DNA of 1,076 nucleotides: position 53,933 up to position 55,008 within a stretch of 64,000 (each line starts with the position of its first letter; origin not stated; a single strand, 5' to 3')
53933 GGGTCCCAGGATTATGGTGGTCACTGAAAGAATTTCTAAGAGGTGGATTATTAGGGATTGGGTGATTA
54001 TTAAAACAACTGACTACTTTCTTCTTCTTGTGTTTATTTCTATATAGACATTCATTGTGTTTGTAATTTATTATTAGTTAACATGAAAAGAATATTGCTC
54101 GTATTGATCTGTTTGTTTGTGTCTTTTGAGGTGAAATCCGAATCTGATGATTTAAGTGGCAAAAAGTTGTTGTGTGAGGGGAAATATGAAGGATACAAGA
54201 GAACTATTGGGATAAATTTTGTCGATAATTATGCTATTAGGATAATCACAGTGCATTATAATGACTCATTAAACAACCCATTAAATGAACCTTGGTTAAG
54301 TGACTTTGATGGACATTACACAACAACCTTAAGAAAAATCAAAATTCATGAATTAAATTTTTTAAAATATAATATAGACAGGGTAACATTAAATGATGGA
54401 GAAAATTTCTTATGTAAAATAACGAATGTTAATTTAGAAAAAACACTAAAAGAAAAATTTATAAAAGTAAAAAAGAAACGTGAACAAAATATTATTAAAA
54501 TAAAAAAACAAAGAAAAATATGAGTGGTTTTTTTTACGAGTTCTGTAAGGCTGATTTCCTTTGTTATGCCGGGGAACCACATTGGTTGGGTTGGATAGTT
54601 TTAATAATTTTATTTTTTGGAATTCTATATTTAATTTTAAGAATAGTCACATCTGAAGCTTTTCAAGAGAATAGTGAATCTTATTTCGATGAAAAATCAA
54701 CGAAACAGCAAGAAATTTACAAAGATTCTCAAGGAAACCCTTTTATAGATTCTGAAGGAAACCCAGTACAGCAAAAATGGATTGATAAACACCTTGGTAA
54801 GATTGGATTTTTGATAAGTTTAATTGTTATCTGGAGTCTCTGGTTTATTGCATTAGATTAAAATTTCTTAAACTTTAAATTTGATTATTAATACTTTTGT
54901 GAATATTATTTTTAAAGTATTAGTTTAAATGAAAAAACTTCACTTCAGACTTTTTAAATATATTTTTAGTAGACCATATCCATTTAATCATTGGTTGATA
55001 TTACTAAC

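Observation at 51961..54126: Duplicated ~117-bp 'leader module' (promoter/5'UTR plus signal-peptide codons) fused to divergent mature domains in a cassette-like arrangement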

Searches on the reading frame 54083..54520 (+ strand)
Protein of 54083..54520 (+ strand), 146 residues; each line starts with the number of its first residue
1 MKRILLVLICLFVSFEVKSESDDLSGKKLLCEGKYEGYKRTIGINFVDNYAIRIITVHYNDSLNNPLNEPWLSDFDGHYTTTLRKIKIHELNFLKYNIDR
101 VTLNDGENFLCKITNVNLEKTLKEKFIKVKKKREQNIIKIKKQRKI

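Call 13: search_protein_families(library=pfam, max_evalue=0.1, proteins=[window:54083-54520:+])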
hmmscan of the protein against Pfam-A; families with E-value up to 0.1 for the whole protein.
window:54083-54520:+ (146 aa): 1 family
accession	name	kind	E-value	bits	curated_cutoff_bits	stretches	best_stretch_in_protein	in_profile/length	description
PF06458.18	MucBP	-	0.097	13.9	23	0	55-102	2-44/63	MucBP domain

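Call 14: search_protein_families(library=phrogs, max_evalue=0.1, proteins=[window:54083-54520:+])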
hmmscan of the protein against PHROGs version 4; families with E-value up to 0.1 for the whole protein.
window:54083-54520:+ (146 aa): 0 families

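Call 18: find_encoding_contigs(protein=window:54083-54520:+, flank=10000, max_places=10)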
Protein window:54083-54520:+ (146 aa): no gene with exactly this product is on record in the collection.

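Call 24: find_homologous_proteins(query=window:54083-54520:+, max_evalue=10)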
Query window:54083-54520:+ (146 aa): 31 proteins with E <= 10 among 62 candidates.
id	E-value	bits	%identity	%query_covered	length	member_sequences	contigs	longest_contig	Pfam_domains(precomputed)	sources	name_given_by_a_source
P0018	4.0e-42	161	82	60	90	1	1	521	-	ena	-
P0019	3.5e-13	68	37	74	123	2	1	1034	-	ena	-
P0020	6.1e-13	67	39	95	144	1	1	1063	-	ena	-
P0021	4.3e-12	64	41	74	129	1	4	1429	-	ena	-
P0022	1.6e-11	62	41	82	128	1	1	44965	-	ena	-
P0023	2.2e-11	62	36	90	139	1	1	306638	-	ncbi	-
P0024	2.4e-11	62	34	79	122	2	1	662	-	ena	-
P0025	4.2e-11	61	42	66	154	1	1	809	-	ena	-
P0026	1.1e-10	60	35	100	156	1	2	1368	-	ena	-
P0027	6.4e-10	57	39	85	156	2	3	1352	-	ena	-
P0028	8.2e-10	57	40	66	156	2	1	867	-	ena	-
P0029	8.9e-10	57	45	51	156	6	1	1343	-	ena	-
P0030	1.2e-9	56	41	66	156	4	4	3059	-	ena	-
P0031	2.5e-9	55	66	26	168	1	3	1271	-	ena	-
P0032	5.4e-9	54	36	77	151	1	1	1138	-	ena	-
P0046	8.4e-5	40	77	21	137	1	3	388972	-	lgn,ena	-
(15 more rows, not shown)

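Call 27: find_encoding_contigs(protein=P0023, flank=10000, max_places=3)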
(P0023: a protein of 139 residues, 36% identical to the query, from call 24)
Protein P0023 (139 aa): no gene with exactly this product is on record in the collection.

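Call 28: find_encoding_contigs(protein=P0046, flank=10000, max_places=3)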
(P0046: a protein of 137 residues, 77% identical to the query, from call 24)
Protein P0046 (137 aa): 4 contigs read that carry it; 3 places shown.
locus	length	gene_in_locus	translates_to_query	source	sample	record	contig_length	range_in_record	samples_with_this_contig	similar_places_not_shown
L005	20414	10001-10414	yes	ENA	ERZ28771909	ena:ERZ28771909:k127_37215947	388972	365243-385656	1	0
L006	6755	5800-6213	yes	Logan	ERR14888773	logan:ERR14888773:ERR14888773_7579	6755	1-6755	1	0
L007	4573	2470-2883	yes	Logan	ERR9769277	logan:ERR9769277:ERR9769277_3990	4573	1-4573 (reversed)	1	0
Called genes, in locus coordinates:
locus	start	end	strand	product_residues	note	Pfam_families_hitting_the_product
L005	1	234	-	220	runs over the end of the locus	PF00702:Hydrolase, PF08282:Hydrolase_3 (faint), PF13419:HAD_2, PF13242:Hydrolase_like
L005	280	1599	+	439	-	PF00483:NTP_transferase, PF01128:IspD, PF02348:CTP_transf_3 (weak), PF12804:NTP_transf_3, PF00132:Hexapep (weak), PF25087:GMPPB_C (weak), PF00132:Hexapep, PF14602:Hexapep_2 (weak), +1 more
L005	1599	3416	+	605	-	PF13522:GATase_6, PF13537:GATase_7, PF01380:SIS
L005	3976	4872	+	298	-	-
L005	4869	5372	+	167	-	-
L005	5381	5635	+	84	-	-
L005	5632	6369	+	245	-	-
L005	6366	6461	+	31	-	-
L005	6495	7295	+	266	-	PF02086:MethyltransfD12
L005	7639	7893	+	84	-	-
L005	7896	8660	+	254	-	PF01555:N6_N4_Mtase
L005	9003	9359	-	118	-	-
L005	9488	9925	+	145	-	-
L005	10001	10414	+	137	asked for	-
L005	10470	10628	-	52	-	-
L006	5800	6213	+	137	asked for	-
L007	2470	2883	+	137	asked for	-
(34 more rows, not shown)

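Call 32: find_related_loci(query=A5, collection=genome_contigs, flank=10000)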
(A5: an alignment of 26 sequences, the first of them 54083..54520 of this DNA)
Query A5 (146 aa) in genome_contigs; peptide patterns used: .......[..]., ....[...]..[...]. (x = any residue, [..] = any of these).
58 stretches matched a pattern; 8 encode a relative of the query (tblastn E <= 1e-3); 8 distinct loci.
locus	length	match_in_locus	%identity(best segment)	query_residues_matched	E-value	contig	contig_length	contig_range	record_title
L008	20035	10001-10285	41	1-96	2e-13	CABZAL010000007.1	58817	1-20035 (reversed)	MAG: uncultured Alphaproteobacteria bacterium isolate AG-337-B08 genome assembly, contig: AG-337-B08_NODE_7, whole genom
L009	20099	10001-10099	59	1-37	4e-7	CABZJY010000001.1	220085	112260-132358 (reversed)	MAG: uncultured Alphaproteobacteria bacterium isolate AG-896-A16 genome assembly, contig: AG-896-A16_NODE_1, whole genom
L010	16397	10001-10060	90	12-31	7e-7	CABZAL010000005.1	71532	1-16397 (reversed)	MAG: uncultured Alphaproteobacteria bacterium isolate AG-337-B08 genome assembly, contig: AG-337-B08_NODE_5, whole genom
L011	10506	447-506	80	1-20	1e-5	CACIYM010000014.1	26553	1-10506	uncultured Alphaproteobacteria bacterium isolate AG-914-I17 genome assembly, contig: AG-914-I17_NODE_14, whole genome sh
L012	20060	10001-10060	80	1-20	2e-5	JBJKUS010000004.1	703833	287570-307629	MAG: Alphaproteobacteria bacterium isolate LRMED-289 Alphaproteobacteria-LRMED-289-C4, whole genome shotgun sequence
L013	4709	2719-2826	50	1-36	2e-5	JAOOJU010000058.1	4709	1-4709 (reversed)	Rickettsiales bacterium isolate AH-716-M15 AH-716-M15_NODE_58, whole genome shotgun sequence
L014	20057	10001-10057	79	1-19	4e-5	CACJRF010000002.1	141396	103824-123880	MAG: uncultured Alphaproteobacteria bacterium isolate AG-915-O07 genome assembly, contig: AG-915-O07_NODE_2, whole genom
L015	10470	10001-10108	47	3-35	1e-4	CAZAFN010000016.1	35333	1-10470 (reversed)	MAG TPA_asm: uncultured Alphaproteobacteria bacterium isolate SRP077602_co3_226 genome assembly, contig: NODE_1215_lengt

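Call 77: predict_structure(alignment_id=A5)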
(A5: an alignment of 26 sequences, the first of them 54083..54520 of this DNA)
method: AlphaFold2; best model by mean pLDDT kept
length: 146 residues; sequences in the alignment: 26
mean_pLDDT: 86.5   pTM: 0.76
mean pLDDT of the five models: 86.5, 86.0, 85.3, 84.7, 83.3
residues with pLDDT >= 90: 85; 70-90: 39; 50-70: 22; < 50: 0
segments of 3 or more residues with pLDDT < 50: none
pLDDT, mean of each block of 10 residues (from residue 1): 69 58 90 91 96 95 76 95 92 82 91 97 96 90 80
secondary structure, 60 per line:
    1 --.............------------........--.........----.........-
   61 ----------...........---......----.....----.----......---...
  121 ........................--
elements in order: H3-15 E28-35 E38-46 E51-59 E71-81 E85-90 E95-99 E109-114 H118-144

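Call 85: search_protein_families(library=ncbifam, max_evalue=1, proteins=[window:54083-54520:+])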
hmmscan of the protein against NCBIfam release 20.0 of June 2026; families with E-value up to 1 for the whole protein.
window:54083-54520:+ (146 aa): 0 families

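Call 106: search_protein_families(library=padloc, max_evalue=0.01, proteins=[window:54083-54520:+])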
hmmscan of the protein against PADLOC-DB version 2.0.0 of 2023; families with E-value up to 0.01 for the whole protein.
window:54083-54520:+ (146 aa): 0 families

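Call 111: fold_search(model_id=the predicted structure, library=pdb)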
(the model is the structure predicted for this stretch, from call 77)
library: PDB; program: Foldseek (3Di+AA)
matches with E <= 10: 613; with E <= 0.001: 0
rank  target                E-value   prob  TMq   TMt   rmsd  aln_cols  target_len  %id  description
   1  5m3l_O                3.5e-02  0.87  0.33  0.25   7.8       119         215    9  Single-particle cryo-EM using alignment by classification (ABC): the structure of Lumbricus terrestris hemoglobin (released 2017-09-13)
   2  5m3l_N                3.7e-02  0.85  0.32  0.24   7.4       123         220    9  Single-particle cryo-EM using alignment by classification (ABC): the structure of Lumbricus terrestris hemoglobin (released 2017-09-13)
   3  3m2m_B                3.9e-02  0.75  0.22  0.25  10.9       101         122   12  Rat galectin-1 complex with lactose (released 2010-07-21)
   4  3w59_A                7.1e-02  0.57  0.21  0.23  11.4       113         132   10  Crystal structure of Galectin-1 in the lactose-unbound state(P212121) (released 2014-01-29)
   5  3ajz_A                7.5e-02  0.63  0.21  0.22  10.5       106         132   12  Crystal Structure of Ancestral Congerin Con-anc (released 2011-05-18)
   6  3w58_A                8.3e-02  0.60  0.22  0.24  11.6       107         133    8  Crystal structure of Galectin-1 in the lactose-unbound state(P21) (released 2014-01-29)
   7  4ga9_A                8.8e-02  0.47  0.20  0.22  11.4       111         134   13  Crystal Structure of Rat Galectin-1 in Complex with Lactose (released 2013-08-07)
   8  5nld_B                8.8e-02  0.23  0.17  0.18  11.7       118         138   13  Chicken GRIFIN (crystallisation pH: 7.5) (released 2018-02-14)
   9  2gtl_N                9.2e-02  0.87  0.37  0.27   7.5       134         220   10  Lumbricus Erythrocruorin at 3.5A resolution (released 2006-07-18)
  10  3w59_B                9.8e-02  0.41  0.20  0.22  11.4       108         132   11  Crystal structure of Galectin-1 in the lactose-unbound state(P212121) (released 2014-01-29)
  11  1sla_A                1.1e-01  0.41  0.20  0.22  11.1       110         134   10  X-RAY CRYSTALLOGRAPHY REVEALS CROSSLINKING OF MAMMALIAN LECTIN (GALECTIN-1) BY BIANTENNARY COMPLEX TYPE SACCHARIDES (released 1995-01-26)
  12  3m2m_A                1.3e-01  0.41  0.20  0.22  11.6       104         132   12  Rat galectin-1 complex with lactose (released 2010-07-21)
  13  2d6n_B                1.3e-01  0.20  0.17  0.16  11.9       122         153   10  Crystal structure of mouse galectin-9 N-terminal CRD in complex with N-acetyllactosamine (released 2006-09-26)
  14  8ah9                  1.3e-01  0.57  0.27  0.32   9.5       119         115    9  De novo retro-aldolase RAbetaB-16.1 (released 2023-08-16)
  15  6e20_A                1.3e-01  0.47  0.21  0.23  11.4       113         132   10  Crystal structure of the Dario rerio galectin-1-L2 (released 2019-03-20)
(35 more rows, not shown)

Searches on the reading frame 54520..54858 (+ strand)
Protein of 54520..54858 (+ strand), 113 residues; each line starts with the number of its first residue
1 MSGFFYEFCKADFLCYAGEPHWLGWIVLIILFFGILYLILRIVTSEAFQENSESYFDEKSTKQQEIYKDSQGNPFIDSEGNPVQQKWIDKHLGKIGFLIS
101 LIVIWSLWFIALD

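Call 13: search_protein_families(library=pfam, max_evalue=0.1, proteins=[window:54520-54858:+])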
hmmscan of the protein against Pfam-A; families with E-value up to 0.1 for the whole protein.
window:54520-54858:+ (113 aa): 3 families
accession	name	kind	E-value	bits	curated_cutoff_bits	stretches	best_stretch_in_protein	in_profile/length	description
PF24394.1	TMEM62_C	-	0.033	14.2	21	1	25-108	121-206/225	TMEM62 C-terminal domain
PF02256.22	Fe_hyd_SSU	-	0.045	14.2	24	1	59-95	4-40/56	Iron hydrogenase small subunit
PF15206.11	FAM209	-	0.057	13.5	27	1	20-74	34-88/149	FAM209 family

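Call 14: search_protein_families(library=phrogs, max_evalue=0.1, proteins=[window:54520-54858:+])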
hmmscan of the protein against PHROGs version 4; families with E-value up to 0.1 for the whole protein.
window:54520-54858:+ (113 aa): 0 families

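Call 106: search_protein_families(library=padloc, max_evalue=0.01, proteins=[window:54520-54858:+])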
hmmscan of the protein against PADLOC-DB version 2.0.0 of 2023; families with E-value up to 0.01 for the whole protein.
window:54520-54858:+ (113 aa): 0 families
